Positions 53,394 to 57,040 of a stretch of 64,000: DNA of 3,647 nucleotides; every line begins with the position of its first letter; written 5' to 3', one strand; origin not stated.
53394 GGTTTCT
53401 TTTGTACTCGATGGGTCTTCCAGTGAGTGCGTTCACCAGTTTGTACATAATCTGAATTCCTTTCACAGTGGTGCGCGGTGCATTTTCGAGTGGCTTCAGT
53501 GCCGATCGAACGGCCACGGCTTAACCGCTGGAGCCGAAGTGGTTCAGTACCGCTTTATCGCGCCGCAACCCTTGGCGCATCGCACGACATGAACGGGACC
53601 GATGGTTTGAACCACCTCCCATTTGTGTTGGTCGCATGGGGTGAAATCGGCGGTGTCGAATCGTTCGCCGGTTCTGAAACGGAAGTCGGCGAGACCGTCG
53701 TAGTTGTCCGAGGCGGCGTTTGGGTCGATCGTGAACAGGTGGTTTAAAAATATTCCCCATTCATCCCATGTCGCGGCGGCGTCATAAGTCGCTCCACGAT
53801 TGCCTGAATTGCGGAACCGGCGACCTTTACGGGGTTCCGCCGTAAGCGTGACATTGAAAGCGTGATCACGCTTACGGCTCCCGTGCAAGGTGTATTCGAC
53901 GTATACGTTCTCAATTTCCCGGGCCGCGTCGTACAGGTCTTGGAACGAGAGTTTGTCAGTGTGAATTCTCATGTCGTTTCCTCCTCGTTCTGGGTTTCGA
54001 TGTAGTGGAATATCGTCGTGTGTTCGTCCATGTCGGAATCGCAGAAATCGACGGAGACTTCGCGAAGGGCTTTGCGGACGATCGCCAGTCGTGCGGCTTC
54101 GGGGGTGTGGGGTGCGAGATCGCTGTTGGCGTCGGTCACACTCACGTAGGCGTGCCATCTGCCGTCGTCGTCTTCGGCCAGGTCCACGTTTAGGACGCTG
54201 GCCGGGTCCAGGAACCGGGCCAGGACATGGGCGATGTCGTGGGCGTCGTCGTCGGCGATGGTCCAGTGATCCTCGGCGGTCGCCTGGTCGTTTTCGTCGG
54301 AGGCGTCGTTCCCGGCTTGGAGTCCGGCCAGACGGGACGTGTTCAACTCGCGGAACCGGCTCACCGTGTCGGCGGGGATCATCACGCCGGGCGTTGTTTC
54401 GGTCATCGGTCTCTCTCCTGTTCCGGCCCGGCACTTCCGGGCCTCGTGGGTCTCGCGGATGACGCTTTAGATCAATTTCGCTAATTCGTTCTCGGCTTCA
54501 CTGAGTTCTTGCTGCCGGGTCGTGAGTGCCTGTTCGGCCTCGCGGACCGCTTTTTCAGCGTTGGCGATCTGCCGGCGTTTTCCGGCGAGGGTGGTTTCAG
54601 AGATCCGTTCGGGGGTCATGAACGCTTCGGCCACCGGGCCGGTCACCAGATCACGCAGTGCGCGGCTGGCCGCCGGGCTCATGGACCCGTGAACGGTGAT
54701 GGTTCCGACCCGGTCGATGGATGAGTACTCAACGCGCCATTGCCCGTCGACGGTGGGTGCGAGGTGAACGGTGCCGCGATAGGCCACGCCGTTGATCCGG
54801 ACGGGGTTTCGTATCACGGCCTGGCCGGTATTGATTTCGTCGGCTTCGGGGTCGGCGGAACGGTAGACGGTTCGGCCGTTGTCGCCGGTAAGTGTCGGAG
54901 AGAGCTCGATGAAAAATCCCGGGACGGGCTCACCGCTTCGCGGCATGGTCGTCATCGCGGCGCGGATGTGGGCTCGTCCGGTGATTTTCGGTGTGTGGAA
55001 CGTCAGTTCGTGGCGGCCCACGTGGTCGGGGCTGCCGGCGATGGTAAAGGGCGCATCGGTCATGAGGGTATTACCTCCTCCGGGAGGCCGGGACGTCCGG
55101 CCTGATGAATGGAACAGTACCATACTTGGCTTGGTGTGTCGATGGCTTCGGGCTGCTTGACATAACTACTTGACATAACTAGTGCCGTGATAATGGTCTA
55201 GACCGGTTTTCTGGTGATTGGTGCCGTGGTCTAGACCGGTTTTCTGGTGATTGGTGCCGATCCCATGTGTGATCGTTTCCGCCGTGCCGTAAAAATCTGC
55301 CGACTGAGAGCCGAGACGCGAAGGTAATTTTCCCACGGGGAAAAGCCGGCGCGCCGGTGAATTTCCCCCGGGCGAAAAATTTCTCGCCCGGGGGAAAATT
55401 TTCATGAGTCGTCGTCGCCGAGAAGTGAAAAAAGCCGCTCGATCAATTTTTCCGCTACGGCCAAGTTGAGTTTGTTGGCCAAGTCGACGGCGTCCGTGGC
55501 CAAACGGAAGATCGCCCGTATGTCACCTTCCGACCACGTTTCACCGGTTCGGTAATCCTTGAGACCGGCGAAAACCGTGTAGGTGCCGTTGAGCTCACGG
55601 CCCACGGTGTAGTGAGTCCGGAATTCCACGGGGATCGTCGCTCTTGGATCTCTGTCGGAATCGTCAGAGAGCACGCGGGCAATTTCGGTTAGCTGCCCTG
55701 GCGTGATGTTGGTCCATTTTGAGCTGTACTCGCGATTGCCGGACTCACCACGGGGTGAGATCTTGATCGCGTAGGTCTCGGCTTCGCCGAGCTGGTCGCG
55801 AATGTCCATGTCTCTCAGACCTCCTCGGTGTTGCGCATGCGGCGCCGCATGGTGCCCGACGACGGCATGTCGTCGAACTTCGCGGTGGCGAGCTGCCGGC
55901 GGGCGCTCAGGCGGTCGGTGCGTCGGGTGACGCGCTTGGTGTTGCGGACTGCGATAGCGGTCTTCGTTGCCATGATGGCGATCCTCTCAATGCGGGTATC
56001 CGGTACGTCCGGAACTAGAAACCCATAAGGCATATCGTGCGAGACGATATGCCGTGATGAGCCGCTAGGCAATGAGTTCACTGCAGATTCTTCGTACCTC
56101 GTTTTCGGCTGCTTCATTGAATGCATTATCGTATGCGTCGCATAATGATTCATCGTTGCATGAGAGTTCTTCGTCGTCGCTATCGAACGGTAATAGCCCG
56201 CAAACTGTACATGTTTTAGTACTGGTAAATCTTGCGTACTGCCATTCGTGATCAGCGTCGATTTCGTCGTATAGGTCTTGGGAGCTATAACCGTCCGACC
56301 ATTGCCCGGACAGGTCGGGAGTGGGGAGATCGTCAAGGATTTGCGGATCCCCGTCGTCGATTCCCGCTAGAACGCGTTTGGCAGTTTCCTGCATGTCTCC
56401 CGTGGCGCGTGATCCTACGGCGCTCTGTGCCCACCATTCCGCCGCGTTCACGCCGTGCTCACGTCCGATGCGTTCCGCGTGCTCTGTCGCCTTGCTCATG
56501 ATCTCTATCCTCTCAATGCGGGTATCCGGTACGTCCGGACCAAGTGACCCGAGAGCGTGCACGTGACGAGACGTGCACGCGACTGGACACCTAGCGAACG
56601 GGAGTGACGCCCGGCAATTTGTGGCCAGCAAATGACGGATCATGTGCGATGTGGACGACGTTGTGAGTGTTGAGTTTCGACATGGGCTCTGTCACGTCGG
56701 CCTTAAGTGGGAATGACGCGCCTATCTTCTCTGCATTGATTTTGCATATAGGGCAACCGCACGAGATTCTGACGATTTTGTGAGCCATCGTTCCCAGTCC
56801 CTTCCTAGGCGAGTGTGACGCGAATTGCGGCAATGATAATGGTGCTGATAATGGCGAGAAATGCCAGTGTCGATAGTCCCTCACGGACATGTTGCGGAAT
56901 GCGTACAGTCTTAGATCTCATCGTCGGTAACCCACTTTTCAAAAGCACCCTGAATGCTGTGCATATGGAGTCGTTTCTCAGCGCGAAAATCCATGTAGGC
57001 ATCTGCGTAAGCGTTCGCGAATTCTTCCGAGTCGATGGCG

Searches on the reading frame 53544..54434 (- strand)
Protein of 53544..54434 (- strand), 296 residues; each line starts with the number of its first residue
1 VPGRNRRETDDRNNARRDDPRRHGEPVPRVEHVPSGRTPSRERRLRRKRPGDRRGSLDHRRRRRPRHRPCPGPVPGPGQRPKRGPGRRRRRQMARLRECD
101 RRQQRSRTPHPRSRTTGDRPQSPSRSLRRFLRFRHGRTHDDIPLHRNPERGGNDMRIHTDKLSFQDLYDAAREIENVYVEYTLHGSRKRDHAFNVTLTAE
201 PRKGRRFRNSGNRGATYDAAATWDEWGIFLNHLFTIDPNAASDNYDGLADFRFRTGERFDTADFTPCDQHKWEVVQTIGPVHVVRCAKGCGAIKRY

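Call 109: search_protein_families(library=pfam, proteins=[window:53544-54434:-], max_evalue=0.01)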
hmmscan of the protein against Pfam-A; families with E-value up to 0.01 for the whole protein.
window:53544-54434:- (296 aa): 0 families

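Call 110: search_protein_families(library=phrogs, proteins=[window:53544-54434:-], max_evalue=0.001)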
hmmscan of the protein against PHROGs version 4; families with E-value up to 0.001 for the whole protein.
window:53544-54434:- (296 aa): 1 family
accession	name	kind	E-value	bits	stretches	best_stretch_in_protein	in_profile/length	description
phrog_18547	-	unknown function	1.1e-23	85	1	162-289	32-166/192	-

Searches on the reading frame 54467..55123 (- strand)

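Call 109: search_protein_families(library=pfam, proteins=[window:54467-55123:-], max_evalue=0.01)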
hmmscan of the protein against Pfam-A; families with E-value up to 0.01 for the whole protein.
window:54467-55123:- (218 aa): 1 family
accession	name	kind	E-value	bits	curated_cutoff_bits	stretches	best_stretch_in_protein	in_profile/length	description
PF05335.18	DUF745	-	0.0081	16.4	33.3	0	159-214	37-92/183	Protein of unknown function (DUF745)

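Call 110: search_protein_families(library=phrogs, proteins=[window:54467-55123:-], max_evalue=0.001)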
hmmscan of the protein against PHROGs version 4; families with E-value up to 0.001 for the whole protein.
window:54467-55123:- (218 aa): 0 families

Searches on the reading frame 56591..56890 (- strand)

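Call 5: search_protein_families(library=pfam, proteins=[window:56591-56890:-], max_evalue=0.01)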
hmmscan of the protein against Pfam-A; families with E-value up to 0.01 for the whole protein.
window:56591-56890:- (99 aa): 1 family
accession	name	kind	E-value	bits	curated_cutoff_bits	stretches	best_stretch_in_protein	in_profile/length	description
PF01207.24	Dus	-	0.005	16.4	20.4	1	37-70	80-113/311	Dihydrouridine synthase (Dus)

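Call 6: search_protein_families(library=phrogs, proteins=[window:56591-56890:-], max_evalue=0.01)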
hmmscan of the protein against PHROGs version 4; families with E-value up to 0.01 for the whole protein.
window:56591-56890:- (99 aa): 0 families
